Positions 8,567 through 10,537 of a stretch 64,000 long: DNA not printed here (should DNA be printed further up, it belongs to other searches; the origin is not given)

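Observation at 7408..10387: Three-gene overlapping operon led by a pseudo-phosphatase(PAP2)-kinase fusion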

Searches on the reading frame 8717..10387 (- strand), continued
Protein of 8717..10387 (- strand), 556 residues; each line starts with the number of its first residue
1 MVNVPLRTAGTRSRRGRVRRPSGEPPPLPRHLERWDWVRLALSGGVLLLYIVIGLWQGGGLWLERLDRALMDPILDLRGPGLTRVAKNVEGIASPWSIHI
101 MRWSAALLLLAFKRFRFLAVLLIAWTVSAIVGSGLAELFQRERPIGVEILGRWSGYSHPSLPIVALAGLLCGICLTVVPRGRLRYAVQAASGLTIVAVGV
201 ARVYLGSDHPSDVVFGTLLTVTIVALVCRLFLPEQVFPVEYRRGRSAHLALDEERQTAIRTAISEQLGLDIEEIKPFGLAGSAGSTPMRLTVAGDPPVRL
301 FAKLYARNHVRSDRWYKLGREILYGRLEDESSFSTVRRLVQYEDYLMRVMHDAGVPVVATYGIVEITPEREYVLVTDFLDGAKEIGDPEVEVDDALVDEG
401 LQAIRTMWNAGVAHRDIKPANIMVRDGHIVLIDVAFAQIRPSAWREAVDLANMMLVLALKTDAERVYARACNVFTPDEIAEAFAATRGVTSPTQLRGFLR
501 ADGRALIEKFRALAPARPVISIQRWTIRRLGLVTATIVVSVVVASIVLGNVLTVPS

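Call 10: search_solved_structures(query=window:8717-10387:-, max_evalue=1, show_alignments=3)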
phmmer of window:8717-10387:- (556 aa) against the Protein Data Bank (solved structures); distinct sequences matched with E-value up to 1: 255 (the best 60 are shown).
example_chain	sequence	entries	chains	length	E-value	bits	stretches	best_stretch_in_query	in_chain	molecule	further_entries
5ntt_A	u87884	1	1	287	0.0011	20.9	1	400-443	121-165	Dual specificity protein kinase TTK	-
5eh0_A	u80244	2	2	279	0.0012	20.9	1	400-443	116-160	Dual specificity protein kinase TTK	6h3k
4js8_A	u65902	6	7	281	0.0012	20.8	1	400-443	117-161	Dual specificity protein kinase TTK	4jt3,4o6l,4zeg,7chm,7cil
7chn_A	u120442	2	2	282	0.0012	20.8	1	400-443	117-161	Dual specificity protein kinase TTK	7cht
7cja_A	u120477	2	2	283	0.0012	20.8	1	400-443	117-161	Dual specificity protein kinase TTK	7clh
4d2s_A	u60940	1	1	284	0.0012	20.8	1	400-443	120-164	DUAL SPECIFICITY PROTEIN KINASE TTK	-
6n6o_A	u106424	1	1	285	0.0012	20.8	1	400-443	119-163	Dual specificity protein kinase TTK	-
6tn9_A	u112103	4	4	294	0.0013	20.7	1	400-443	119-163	Dual specificity protein kinase TTK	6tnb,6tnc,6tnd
5ljj_A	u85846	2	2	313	0.0013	20.7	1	400-442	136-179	Dual specificity protein kinase TTK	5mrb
6b4w_A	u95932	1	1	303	0.0013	20.7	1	400-443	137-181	Dual specificity protein kinase TTK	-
3cek_A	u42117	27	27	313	0.0014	20.6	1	400-442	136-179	Dual specificity protein kinase TTK | Dual specificity protein kinase TTK or monopolar spindle 1 kinase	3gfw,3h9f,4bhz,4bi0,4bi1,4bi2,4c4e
5n7v_A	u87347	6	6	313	0.0014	20.6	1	400-442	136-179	Dual specificity protein kinase TTK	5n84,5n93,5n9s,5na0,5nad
2x9e_A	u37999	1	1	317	0.0014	20.6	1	400-442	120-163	DUAL SPECIFICITY PROTEIN KINASE TTK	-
3vqu_A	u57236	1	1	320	0.0014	20.6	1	400-442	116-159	Dual specificity protein kinase TTK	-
5ap6_A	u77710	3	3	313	0.0014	20.6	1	400-442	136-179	DUAL SPECIFICITY PROTEIN KINASE TTK | MONOPOLAR SPINDLE KINASE 1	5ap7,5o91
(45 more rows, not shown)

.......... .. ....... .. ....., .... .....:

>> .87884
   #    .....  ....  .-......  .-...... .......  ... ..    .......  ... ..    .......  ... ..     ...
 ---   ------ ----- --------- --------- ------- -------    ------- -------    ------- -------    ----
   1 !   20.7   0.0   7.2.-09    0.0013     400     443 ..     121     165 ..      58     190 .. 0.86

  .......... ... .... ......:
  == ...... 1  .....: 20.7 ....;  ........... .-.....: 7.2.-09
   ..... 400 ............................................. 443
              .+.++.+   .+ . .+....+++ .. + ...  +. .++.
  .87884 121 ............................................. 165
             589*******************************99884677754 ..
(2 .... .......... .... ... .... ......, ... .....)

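Call 21: find_encoding_contigs(protein=P0095, flank=8000, max_places=2)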
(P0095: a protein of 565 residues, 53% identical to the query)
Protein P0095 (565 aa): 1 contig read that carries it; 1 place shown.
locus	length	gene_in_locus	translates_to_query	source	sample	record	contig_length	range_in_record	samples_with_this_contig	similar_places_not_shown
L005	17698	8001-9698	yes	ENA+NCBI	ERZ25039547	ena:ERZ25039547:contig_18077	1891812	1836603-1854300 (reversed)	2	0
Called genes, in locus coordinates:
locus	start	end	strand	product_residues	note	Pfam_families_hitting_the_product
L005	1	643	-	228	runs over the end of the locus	PF13668:Ferritin_2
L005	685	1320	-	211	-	PF13668:Ferritin_2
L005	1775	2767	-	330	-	PF02735:Ku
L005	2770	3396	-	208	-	PF03803:Scramblase, PF04525:LOR (weak)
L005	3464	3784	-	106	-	-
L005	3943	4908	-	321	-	PF02423:OCD_Mu_crystall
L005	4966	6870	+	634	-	PF07995:GSDH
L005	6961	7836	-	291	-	PF04069:OpuAC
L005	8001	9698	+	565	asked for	PF01569:PAP2 (weak)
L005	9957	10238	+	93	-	-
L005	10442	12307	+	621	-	PF00496:SBP_bac_5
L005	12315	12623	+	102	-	PF19300:BPD_transp_1_N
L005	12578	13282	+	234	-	PF00528:BPD_transp_1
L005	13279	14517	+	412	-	PF12911:OppC_N, PF00528:BPD_transp_1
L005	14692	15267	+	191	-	PF08352:oligo_HPY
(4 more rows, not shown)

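Call 22: find_encoding_contigs(protein=P0038, flank=8000, max_places=2)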
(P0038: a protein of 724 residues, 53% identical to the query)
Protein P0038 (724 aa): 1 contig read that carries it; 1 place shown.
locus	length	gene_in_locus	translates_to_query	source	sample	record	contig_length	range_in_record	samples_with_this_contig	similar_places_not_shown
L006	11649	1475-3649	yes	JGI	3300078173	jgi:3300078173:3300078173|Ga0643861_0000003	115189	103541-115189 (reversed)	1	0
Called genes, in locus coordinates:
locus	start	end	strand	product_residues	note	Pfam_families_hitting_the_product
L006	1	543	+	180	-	PF03706:LPG_synthase_TM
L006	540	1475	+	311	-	PF04069:OpuAC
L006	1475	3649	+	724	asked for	PF01569:PAP2, PF00069:Pkinase (weak)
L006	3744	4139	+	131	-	PF13828:DUF4190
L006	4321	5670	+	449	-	-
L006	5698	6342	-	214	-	PF01625:PMSR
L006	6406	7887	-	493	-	-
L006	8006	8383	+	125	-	-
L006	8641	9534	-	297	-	PF02739:5_3_exonuc_N, PF01367:5_3_exonuc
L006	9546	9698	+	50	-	-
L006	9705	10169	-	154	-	-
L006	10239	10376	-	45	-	-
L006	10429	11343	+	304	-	PF03446:NAD_binding_2, PF00393:6PGD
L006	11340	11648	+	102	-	PF02617:ClpS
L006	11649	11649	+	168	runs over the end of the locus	PF09438:DUF2017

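Call 24: search_protein_representatives(protein=window:8717-10387:-)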
Query: 556 residues. Proteins with E-value up to 0.001 (for the whole library): 2418; up to 1e-10: 1015; up to 1e-30: 418. The best 150 are listed.
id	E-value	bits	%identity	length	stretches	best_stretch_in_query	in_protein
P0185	3.3e-169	580.5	53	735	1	9-551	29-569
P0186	1.1e-161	555.6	52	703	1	17-543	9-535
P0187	3.0e-160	550.9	50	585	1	6-551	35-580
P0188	5.9e-160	550.0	50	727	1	6-550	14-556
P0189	3.6e-154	530.9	50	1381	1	6-553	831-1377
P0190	1.4e-153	528.9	48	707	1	10-549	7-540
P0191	1.0e-151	522.8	49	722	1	8-549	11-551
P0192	1.1e-151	522.7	49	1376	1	6-551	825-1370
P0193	6.5e-151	520.1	44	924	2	4-544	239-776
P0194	3.3e-148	511.2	54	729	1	104-550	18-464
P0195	7.3e-148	510.1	49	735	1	14-545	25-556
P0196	8.9e-148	509.8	49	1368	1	15-551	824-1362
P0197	1.8e-147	508.8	49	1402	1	6-550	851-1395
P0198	3.4e-147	507.9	48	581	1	6-552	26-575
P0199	3.9e-146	504.4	49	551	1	13-551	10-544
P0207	1.3e-137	476.2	45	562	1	11-550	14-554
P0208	1.1e-136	473.1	48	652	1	6-500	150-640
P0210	3.0e-132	458.5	46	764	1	13-547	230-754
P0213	1.7e-130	452.7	47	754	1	18-547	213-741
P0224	6.3e-121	421.2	42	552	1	12-546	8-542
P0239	5.6e-105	368.5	47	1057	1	8-422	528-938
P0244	2.6e-103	363.0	43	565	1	19-548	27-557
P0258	3.4e-92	326.3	44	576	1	8-464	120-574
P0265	2.0e-87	310.6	38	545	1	17-544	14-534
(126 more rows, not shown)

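Call 25: search_protein_families(library=pfam, proteins=[P0189, P0192, P0197, P0193, P0210, P0213, P0239, P0208, P0258], max_evalue=0.001)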
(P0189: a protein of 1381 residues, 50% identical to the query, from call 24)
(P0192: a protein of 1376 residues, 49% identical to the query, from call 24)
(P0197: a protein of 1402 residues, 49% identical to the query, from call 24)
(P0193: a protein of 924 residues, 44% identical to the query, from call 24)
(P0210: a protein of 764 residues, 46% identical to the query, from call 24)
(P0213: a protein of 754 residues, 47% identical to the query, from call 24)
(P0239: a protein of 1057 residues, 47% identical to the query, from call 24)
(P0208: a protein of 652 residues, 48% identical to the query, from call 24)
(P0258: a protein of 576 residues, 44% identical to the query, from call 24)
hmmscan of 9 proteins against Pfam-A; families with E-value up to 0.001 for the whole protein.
P0189 (1381 aa): 7 families
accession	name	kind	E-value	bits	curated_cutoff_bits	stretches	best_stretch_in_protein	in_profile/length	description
PF13424.12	TPR_12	-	5e-17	62.3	30.1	2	548-619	3-76/77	Tetratricopeptide repeat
PF13191.12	AAA_16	-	6.9e-08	33.6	32.6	1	27-164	2-166/167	AAA ATPase domain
PF01569.27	PAP2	-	7.5e-08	32.6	27.2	1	944-1054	4-125/130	PAP2 superfamily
PF17874.7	TPR_MalT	-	4e-06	26.8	45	1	478-700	11-230/336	MalT-like TPR region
PF20703.3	nSTAND1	-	2.4e-05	24.6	27.1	1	26-141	15-126/379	Novel STAND NTPase 1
PF00069.31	Pkinase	-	7.2e-05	22.7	31.7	1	1223-1259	109-146/263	Protein kinase domain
PF06293.20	Kdo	-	0.00033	20.6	21.3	1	1169-1262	64-173/207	Lipopolysaccharide kinase (Kdo/WaaP) family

P0192 (1376 aa): 15 families
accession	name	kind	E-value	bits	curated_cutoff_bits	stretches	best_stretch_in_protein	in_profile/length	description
PF13424.12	TPR_12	-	5.1e-27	94.3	30.1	4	554-622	7-77/77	Tetratricopeptide repeat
PF13176.12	TPR_7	-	1.1e-12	47.4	27.9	0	516-545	5-34/36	Tetratricopeptide repeat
PF00515.34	TPR_1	-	2.9e-11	43.1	27.8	0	510-541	1-32/34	Tetratricopeptide repeat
PF07719.23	TPR_2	-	1.1e-10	41.2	27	1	510-541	1-32/34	Tetratricopeptide repeat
PF13374.12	TPR_10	-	1.7e-10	41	27.5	0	630-662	2-34/42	Tetratricopeptide repeat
PF13181.12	TPR_8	-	1.8e-09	37.4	25.7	0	516-540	7-31/34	Tetratricopeptide repeat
PF13191.12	AAA_16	-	7.9e-08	33.4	32.6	1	24-162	1-166/167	AAA ATPase domain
PF17874.7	TPR_MalT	-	1.6e-06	28.1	45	1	593-774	4-179/336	MalT-like TPR region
PF20703.3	nSTAND1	-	8.1e-05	22.8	27.1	1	24-143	15-130/379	Novel STAND NTPase 1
PF13401.12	AAA_22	-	0.00015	22.6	27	1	42-142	5-97/130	AAA domain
PF01569.27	PAP2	-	0.00016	21.9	27.2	1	942-1047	8-124/130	PAP2 superfamily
PF06293.20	Kdo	-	0.00025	21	21.3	1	1126-1260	35-179/207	Lipopolysaccharide kinase (Kdo/WaaP) family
PF13174.12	TPR_6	-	0.00027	21.8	26.3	0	511-540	1-30/33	Tetratricopeptide repeat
PF00069.31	Pkinase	-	0.00056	19.8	31.7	1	1205-1251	97-144/263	Protein kinase domain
PF01163.29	RIO1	-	0.00078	19.5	22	0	1154-1250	52-149/187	RIO domain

P0197 (1402 aa): 5 families
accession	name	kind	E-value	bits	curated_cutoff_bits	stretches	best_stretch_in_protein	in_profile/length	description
PF01569.27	PAP2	-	2.6e-06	27.7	27.2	1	963-1073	3-124/130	PAP2 superfamily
PF20703.3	nSTAND1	-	3.7e-06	27.3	27.1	1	73-171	17-127/379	Novel STAND NTPase 1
PF00069.31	Pkinase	-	6.2e-05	23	31.7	1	1218-1278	85-143/263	Protein kinase domain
PF13424.12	TPR_12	-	7.1e-05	23.4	30.1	0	655-725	2-74/77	Tetratricopeptide repeat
PF01163.29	RIO1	-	0.00099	19.2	22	0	1178-1276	50-149/187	RIO domain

P0193 (924 aa): 3 families
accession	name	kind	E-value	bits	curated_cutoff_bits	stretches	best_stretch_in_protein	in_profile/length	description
PF01569.27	PAP2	-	8.3e-24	84.2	27.2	2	113-220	3-122/130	PAP2 superfamily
PF00069.31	Pkinase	-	6.1e-08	32.8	31.7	1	620-671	95-147/263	Protein kinase domain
PF14378.12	PAP2_3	-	6e-07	29.9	27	1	77-217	62-189/190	PAP2 superfamily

P0210 (764 aa): 5 families
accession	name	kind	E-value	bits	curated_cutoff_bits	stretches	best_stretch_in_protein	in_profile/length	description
PF00072.30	Response_reg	-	3.5e-25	88.8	30.2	1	21-123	1-101/111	Response regulator receiver domain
PF01636.29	APH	-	1.4e-06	28.7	23.2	0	602-640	148-193/239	Phosphotransferase enzyme family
PF01163.29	RIO1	-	1.7e-06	28.2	22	1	543-641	49-148/187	RIO domain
PF06293.20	Kdo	-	0.00025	21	21.3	1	552-660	61-186/207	Lipopolysaccharide kinase (Kdo/WaaP) family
PF00069.31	Pkinase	-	0.00043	20.2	31.7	1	603-640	103-141/263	Protein kinase domain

P0213 (754 aa): 7 families
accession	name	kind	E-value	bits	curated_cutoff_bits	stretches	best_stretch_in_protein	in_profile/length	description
PF00072.30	Response_reg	-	4.6e-20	72.3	30.2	1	10-119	1-110/111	Response regulator receiver domain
PF00196.25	GerE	-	8.9e-08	32.1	23.5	1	158-209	5-56/57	Bacterial regulatory proteins, luxR family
PF01569.27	PAP2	-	3.6e-06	27.2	27.2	1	320-431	4-125/130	PAP2 superfamily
PF01163.29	RIO1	-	5e-05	23.4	22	1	530-630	47-148/187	RIO domain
PF01636.29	APH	-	7.1e-05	23.1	23.2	0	604-630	162-194/239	Phosphotransferase enzyme family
PF00069.31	Pkinase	-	0.00013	21.9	31.7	1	598-633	109-145/263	Protein kinase domain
PF04545.22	Sigma70_r4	-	0.00048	20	24.1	0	155-199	4-49/50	Sigma-70, region 4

P0239 (1057 aa): 6 families
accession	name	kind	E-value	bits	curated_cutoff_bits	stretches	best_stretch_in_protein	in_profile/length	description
PF13424.12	TPR_12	-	5.9e-17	62.1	30.1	1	288-359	3-76/77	Tetratricopeptide repeat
PF13374.12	TPR_10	-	6.2e-07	29.7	27.5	0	291-320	5-34/42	Tetratricopeptide repeat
PF01569.27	PAP2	-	1e-06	29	27.2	1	642-749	7-125/130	PAP2 superfamily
PF13432.12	TPR_16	-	1.7e-06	28.8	32.7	1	334-400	3-63/65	Tetratricopeptide repeat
PF07719.23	TPR_2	-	1.7e-05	25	27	1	368-396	1-29/34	Tetratricopeptide repeat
PF00515.34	TPR_1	-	5.5e-05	23.3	27.8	0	368-396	1-29/34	Tetratricopeptide repeat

P0208 (652 aa): 2 families
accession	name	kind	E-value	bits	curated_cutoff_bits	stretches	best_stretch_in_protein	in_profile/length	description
PF01569.27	PAP2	-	9.5e-06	25.8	27.2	1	267-373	8-125/130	PAP2 superfamily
PF00069.31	Pkinase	-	5.1e-05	23.2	31.7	1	527-579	95-147/263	Protein kinase domain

P0258 (576 aa): 4 families
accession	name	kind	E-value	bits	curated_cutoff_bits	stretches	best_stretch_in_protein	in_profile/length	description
PF04069.17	OpuAC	-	3.6e-08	33.8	21.2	1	2-82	172-251/257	Substrate binding domain of ABC-type glycine betaine transport system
PF06293.20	Kdo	-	2.3e-05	24.4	21.3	1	417-562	31-185/207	Lipopolysaccharide kinase (Kdo/WaaP) family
PF00069.31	Pkinase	-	4.9e-05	23.3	31.7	1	507-546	104-144/263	Protein kinase domain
PF01636.29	APH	-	8.2e-05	22.9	23.2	1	459-545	104-195/239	Phosphotransferase enzyme family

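Call 26: predict_structure(alignment_id=A1)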
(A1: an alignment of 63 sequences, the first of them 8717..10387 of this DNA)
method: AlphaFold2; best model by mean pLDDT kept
length: 556 residues; sequences in the alignment: 63
mean_pLDDT: 82.6   pTM: 0.68
mean pLDDT of the five models: 82.6, 81.6, 81.4, 80.6, 78.2
residues with pLDDT >= 90: 249; 70-90: 218; 50-70: 51; < 50: 38
segments of 3 or more residues with pLDDT < 50: 1-31, 241-245
pLDDT, mean of each block of 10 residues (from residue 1): 33 34 39 68 80 76 86 92 94 89 91 88 90 88 86 83 94 90 90 96 93 91 87 59 56 83 89 84 79 89 82 69 63 78 93 94 83 91 90 96 96 91 94 88 88 96 96 96 79 84 92 89 72 84 76 58
secondary structure, 60 per line:
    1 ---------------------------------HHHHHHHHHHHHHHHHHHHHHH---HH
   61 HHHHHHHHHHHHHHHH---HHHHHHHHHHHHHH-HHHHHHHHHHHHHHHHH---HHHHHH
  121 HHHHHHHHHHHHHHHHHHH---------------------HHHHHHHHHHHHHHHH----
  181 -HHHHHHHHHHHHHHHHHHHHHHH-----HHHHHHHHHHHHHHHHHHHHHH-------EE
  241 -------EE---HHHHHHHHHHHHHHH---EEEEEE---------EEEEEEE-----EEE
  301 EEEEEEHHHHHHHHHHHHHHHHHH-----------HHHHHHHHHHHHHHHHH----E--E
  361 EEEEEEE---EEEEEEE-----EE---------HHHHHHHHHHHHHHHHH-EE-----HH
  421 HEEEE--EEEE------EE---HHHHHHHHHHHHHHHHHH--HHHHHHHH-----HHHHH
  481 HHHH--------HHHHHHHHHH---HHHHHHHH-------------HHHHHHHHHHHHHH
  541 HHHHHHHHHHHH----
elements in order: H34-55 H59-76 H80-93 H95-111 H115-139 H161-176 H182-204 H210-231 H253-267 E271-276 E286-292 E298-306 H307-324 H336-352 E360-367 E371-377 H394-410 E422-425 E428-431 H443-460 H463-470 H476-484 H493-502 H506-513 H527-552
